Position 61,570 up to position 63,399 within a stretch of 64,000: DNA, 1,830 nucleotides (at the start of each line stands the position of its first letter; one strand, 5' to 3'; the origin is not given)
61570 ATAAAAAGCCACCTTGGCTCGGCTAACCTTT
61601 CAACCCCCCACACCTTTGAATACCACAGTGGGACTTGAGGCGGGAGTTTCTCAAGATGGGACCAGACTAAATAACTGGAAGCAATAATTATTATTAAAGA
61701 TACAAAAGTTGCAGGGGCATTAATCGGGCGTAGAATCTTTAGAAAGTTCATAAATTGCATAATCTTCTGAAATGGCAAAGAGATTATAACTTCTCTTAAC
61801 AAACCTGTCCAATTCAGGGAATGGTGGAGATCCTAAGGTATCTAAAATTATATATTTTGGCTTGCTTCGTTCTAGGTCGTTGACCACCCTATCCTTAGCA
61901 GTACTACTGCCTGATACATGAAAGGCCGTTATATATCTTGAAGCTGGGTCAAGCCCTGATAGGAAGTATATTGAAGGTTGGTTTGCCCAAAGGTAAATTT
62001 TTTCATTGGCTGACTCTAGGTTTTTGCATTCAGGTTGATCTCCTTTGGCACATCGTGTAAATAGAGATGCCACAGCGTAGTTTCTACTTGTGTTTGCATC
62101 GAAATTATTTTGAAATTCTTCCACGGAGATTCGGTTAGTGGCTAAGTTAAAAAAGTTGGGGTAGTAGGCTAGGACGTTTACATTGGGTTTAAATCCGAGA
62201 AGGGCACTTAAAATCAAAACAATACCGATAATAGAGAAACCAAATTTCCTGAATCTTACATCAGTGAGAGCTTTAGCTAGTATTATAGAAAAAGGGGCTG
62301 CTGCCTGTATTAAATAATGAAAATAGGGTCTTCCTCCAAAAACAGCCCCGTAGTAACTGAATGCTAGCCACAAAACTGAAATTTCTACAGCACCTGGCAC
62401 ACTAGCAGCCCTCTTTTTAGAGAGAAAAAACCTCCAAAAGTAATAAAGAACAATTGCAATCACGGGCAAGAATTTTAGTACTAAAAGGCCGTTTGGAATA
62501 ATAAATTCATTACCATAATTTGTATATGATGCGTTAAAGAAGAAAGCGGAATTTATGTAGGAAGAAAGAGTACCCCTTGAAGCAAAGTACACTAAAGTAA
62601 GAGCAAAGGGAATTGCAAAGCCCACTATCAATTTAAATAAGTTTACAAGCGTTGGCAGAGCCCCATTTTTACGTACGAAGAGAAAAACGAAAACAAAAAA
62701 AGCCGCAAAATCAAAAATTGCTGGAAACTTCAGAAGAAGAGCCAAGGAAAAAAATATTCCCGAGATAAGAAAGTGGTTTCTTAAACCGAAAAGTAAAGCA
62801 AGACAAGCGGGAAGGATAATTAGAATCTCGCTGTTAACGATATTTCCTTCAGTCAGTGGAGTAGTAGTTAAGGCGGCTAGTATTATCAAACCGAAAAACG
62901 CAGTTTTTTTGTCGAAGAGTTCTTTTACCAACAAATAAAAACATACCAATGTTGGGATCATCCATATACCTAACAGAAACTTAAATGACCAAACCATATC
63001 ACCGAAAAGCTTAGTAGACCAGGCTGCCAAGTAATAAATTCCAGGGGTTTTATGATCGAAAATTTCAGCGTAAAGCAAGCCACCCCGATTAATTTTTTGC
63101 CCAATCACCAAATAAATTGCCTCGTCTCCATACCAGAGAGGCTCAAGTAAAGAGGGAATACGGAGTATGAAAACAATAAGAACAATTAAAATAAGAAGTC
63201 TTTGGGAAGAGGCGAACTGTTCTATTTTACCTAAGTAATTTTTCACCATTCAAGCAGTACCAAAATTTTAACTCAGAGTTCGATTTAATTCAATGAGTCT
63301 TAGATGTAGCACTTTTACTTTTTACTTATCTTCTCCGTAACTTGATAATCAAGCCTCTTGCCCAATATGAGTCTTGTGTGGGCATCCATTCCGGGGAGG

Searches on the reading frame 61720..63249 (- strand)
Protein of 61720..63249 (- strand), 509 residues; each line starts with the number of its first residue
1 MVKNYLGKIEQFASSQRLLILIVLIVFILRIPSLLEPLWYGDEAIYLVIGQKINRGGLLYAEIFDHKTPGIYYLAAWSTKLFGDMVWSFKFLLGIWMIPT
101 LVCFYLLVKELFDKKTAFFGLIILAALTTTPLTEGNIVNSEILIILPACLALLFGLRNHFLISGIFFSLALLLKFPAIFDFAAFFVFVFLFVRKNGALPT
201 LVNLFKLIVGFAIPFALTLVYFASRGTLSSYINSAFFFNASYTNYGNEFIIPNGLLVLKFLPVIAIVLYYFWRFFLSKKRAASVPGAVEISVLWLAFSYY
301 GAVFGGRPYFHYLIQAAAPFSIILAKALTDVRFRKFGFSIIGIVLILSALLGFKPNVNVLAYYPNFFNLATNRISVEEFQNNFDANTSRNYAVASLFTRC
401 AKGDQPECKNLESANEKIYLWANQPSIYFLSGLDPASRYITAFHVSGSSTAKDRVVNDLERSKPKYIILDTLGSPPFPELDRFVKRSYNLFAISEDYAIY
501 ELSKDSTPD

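Call 65: find_encoding_contigs(protein=window:61720-63249:-, flank=10000, max_places=1)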
Protein window:61720-63249:- (509 aa): 6 contigs read that carry it; 1 place shown.
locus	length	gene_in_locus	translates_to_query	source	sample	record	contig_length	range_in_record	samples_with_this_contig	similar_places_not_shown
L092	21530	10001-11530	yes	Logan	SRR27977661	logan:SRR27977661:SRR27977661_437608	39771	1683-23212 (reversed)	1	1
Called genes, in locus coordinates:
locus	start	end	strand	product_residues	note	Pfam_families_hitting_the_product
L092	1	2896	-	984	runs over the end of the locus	PF00580:UvrD-helicase, PF01443:Viral_helicase1 (faint), PF13086:AAA_11 (faint), PF13245:AAA_19, PF13604:AAA_30 (faint), PF13361:UvrD_C, PF13538:UvrD_C_2 (faint), PF12705:PDDEXK_1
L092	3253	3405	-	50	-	-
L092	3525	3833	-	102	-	-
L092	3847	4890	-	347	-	PF02646:RmuC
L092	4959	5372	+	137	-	-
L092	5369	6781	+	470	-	PF00133:tRNA-synt_1, PF09334:tRNA-synt_1g, PF19303:Anticodon_3 (faint), PF09334:tRNA-synt_1g, PF00133:tRNA-synt_1, PF01406:tRNA-synt_1e (weak)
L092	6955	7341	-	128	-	-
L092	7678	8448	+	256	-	PF01026:TatD_DNase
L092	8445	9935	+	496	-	PF13632:Glyco_trans_2_3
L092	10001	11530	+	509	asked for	PF13231:PMT_2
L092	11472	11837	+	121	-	-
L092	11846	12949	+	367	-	PF00953:Glycos_transf_4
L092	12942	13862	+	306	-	PF01040:UbiA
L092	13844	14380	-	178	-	-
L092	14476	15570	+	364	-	PF08308:PEGA, PF08239:SH3_3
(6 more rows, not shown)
